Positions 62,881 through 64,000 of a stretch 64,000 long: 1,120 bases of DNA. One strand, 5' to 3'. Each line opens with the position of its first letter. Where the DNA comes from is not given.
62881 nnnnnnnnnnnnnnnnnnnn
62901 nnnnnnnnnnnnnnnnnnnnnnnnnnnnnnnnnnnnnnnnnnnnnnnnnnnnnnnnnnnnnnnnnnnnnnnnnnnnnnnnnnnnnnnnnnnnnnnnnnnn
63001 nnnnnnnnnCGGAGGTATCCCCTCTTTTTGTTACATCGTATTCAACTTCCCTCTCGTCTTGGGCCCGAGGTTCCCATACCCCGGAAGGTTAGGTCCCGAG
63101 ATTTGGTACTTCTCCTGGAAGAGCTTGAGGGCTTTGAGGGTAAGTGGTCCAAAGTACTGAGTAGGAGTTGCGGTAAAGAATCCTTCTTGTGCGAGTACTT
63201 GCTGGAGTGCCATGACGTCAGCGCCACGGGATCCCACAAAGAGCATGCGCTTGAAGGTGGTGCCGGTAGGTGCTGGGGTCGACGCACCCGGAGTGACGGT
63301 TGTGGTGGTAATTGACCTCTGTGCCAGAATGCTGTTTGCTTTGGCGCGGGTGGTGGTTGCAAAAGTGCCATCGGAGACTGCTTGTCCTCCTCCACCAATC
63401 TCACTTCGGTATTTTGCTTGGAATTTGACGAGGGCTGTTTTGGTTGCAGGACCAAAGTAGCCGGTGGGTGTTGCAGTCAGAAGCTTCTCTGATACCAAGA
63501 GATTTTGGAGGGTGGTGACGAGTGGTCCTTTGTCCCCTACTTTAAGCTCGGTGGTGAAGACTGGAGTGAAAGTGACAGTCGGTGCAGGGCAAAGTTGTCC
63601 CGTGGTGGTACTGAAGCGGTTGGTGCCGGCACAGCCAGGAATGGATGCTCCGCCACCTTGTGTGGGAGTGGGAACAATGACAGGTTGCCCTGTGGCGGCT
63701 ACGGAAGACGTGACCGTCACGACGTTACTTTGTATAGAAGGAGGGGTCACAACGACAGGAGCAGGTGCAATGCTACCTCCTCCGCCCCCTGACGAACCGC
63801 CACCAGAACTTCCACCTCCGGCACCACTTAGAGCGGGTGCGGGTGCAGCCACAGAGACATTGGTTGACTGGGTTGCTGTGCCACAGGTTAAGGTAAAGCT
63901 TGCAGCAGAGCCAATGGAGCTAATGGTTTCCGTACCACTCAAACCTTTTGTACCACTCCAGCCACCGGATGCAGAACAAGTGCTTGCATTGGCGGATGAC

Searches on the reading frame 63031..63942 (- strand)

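Call 64: search_protein_families(library=pfam, proteins=[window:63031-63942:-], max_evalue=0.0001)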
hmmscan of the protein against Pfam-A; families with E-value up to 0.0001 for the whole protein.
window:63031-63942:- (303 aa): 1 family
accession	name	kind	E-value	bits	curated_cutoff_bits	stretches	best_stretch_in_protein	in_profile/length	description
PF01471.23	PG_binding_1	-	3.3e-17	62.9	23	2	239-299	1-56/57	Putative peptidoglycan binding domain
